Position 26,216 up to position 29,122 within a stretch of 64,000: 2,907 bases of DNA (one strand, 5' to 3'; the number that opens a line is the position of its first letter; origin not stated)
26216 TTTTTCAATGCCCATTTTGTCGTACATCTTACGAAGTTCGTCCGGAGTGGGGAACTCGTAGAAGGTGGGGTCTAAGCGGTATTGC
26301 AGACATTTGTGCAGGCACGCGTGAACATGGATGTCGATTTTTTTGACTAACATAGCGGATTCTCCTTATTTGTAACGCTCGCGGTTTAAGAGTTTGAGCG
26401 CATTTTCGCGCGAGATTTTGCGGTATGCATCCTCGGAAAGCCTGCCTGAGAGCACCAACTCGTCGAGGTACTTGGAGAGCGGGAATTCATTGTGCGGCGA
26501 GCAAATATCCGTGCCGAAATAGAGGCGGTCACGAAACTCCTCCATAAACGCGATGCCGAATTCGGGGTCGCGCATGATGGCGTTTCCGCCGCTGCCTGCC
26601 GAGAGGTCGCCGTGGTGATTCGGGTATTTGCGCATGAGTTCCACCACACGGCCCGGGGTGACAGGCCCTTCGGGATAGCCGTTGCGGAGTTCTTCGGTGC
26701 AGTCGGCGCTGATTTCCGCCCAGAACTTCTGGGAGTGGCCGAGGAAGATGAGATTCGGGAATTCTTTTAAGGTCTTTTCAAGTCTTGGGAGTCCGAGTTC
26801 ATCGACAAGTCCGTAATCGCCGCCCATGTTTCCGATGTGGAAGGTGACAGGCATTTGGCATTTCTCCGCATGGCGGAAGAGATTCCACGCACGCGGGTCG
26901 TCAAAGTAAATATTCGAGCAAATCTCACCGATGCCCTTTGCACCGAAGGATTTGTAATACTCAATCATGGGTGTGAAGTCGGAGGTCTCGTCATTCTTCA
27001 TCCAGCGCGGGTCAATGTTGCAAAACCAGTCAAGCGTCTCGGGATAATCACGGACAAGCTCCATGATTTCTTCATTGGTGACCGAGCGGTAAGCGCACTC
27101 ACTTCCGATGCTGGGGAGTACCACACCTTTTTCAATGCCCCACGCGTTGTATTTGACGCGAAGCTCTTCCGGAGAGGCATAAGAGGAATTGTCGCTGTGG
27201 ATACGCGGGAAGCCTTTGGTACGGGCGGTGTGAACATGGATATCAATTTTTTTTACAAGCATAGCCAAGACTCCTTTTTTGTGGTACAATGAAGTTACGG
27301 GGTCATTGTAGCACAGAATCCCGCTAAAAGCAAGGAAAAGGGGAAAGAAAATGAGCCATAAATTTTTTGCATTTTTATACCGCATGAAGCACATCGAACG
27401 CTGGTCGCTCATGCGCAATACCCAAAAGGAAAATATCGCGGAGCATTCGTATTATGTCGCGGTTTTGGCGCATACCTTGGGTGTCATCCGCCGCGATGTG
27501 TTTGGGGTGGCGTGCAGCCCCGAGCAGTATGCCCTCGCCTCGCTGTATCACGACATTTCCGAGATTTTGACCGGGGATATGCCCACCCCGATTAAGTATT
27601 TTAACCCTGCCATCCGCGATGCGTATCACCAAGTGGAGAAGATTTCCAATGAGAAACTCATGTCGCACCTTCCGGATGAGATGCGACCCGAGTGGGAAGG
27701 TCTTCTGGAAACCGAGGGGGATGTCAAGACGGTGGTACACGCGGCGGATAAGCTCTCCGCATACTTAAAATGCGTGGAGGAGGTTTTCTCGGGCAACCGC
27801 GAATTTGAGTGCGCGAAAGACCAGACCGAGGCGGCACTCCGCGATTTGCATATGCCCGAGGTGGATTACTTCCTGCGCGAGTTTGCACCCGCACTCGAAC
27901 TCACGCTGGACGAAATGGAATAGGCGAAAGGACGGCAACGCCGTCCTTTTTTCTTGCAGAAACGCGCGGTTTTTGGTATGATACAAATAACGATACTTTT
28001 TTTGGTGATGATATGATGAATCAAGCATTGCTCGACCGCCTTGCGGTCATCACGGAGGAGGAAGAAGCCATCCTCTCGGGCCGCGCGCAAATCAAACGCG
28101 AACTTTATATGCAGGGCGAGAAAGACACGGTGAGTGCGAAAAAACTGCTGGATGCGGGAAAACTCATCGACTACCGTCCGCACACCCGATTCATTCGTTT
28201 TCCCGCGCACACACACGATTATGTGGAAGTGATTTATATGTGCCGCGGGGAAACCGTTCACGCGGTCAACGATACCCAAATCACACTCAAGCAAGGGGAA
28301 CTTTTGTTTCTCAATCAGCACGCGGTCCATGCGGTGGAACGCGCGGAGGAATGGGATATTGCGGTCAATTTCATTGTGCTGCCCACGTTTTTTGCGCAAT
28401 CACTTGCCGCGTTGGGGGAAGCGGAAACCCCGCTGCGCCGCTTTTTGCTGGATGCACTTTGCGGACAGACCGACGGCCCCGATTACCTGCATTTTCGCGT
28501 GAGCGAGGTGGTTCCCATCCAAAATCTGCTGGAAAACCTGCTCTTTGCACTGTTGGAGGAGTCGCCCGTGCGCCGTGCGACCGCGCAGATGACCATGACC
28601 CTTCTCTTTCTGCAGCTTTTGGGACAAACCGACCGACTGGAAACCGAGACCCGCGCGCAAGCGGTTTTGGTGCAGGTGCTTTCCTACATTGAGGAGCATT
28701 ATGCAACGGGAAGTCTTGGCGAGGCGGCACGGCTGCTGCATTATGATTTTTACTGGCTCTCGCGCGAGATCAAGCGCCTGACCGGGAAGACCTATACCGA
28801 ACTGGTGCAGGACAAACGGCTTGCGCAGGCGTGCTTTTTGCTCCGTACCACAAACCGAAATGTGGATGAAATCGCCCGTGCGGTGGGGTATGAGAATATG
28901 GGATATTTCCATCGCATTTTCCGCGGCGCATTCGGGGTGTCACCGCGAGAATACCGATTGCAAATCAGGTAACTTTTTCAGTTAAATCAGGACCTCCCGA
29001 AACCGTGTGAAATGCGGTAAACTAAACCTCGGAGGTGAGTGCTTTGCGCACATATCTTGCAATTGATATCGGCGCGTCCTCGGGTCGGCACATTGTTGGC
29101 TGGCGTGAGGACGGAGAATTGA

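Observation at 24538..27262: Operon of three tandem amidohydrolase-2 paralogues with no regulator, transporter or partner enzyme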

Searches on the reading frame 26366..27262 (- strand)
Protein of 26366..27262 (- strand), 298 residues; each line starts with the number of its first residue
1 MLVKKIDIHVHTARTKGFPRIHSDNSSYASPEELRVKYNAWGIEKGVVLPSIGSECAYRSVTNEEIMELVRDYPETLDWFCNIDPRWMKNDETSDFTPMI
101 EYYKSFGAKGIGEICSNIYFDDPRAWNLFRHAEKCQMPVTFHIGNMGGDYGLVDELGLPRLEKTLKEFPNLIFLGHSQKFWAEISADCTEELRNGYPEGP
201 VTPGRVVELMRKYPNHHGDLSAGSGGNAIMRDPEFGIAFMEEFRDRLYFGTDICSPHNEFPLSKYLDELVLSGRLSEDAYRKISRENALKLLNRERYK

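Call 3: search_protein_families(library=pfam, proteins=[window:26366-27262:-], max_evalue=0.01)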
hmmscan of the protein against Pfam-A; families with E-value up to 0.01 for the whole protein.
window:26366-27262:- (298 aa): 1 family
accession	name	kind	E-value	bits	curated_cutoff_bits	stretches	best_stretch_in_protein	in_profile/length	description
PF04909.20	Amidohydro_2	-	8.7e-10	39.3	26.4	1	111-293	112-288/289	Amidohydrolase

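Call 4: search_protein_families(library=ncbifam, proteins=[window:26366-27262:-], max_evalue=0.01)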
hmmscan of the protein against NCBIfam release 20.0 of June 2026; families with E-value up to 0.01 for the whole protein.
window:26366-27262:- (298 aa): 0 families

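Call 60: list_cluster_members(proteins=[window:26366-27262:-, window:25451-26353:-, window:24538-25437:-])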
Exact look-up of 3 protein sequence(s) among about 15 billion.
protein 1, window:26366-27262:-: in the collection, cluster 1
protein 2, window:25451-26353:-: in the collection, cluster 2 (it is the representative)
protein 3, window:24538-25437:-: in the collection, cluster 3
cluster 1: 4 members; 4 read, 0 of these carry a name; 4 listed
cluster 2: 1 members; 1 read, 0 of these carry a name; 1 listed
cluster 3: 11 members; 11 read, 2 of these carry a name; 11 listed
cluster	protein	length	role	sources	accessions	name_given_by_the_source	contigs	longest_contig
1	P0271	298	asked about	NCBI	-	-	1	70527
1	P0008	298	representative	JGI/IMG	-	-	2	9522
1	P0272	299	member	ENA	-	-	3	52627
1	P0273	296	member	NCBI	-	-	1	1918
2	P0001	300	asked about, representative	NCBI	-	-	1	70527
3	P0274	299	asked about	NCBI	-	-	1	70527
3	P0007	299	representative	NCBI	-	-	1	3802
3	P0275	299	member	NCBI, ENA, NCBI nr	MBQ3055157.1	MAG: amidohydrolase family protein [Oscillospiraceae bacterium] | amidohydrolase family protein [Oscillospiraceae bacterium]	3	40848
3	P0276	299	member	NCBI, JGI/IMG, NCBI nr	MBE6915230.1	MAG: hypothetical protein E7471_01170 [Ruminococcaceae bacterium] | hypothetical protein [Oscillospiraceae bacterium]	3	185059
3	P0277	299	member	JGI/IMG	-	-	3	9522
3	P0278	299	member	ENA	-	-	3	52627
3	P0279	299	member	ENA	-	-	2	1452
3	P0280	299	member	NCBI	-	-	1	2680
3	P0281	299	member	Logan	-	-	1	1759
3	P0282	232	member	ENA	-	-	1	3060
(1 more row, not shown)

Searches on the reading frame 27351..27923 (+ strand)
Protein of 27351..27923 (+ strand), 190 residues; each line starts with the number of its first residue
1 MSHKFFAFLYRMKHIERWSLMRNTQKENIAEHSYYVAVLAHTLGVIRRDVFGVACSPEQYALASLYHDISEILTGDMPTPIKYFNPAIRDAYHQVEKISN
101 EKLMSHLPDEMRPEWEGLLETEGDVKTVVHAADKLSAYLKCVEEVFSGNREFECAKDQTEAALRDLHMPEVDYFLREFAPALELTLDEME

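Call 3: search_protein_families(library=pfam, proteins=[window:27351-27923:+], max_evalue=0.01)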
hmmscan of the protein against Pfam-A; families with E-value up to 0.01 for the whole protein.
window:27351-27923:+ (190 aa): 3 families
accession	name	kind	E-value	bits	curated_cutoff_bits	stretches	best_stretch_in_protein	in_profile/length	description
PF12917.13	YfbR-like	-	5.6e-71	238.4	25.9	1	4-181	1-181/182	5'-deoxynucleotidase YfbR-like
PF13023.12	HD_3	-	2e-14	54.3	22.5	1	11-160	3-150/165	HD domain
PF01966.28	HD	-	1.6e-06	28.8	22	1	30-137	2-115/116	HD domain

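Call 4: search_protein_families(library=ncbifam, proteins=[window:27351-27923:+], max_evalue=0.01)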
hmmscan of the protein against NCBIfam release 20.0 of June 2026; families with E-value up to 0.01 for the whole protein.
window:27351-27923:+ (190 aa): 1 family
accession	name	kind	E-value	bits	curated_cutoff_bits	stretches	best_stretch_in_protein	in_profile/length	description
NF003009.0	PRK03826.1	equivalog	1.5e-69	233.6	122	1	3-189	4-193/197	5'-deoxynucleotidase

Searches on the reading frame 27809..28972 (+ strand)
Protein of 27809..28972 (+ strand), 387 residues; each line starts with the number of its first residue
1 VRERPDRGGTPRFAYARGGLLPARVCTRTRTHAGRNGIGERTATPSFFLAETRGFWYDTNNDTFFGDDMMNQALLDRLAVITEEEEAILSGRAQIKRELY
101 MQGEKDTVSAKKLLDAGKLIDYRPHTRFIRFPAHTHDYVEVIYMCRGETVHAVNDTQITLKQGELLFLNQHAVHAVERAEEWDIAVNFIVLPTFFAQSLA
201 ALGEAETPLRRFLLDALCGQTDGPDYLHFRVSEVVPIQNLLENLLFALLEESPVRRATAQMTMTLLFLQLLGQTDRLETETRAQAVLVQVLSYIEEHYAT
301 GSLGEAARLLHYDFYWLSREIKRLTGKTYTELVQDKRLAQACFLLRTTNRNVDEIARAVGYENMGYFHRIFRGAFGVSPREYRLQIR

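Call 3: search_protein_families(library=pfam, proteins=[window:27809-28972:+], max_evalue=0.01)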
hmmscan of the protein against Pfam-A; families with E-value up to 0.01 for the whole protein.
window:27809-28972:+ (387 aa): 4 families
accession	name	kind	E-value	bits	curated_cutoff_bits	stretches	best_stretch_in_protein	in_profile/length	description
PF12833.13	HTH_18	-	4.3e-18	65.8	33.6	1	307-383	2-78/80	Helix-turn-helix domain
PF00165.29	HTH_AraC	-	1.1e-13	51.4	26.6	1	345-383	1-41/42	Bacterial regulatory helix-turn-helix proteins, AraC family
PF02311.25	AraC_binding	-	7.1e-11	42.4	21.1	1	130-251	15-119/135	AraC-like ligand binding domain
PF07883.17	Cupin_2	-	1.4e-06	28.3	27.2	1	131-179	11-59/70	Cupin domain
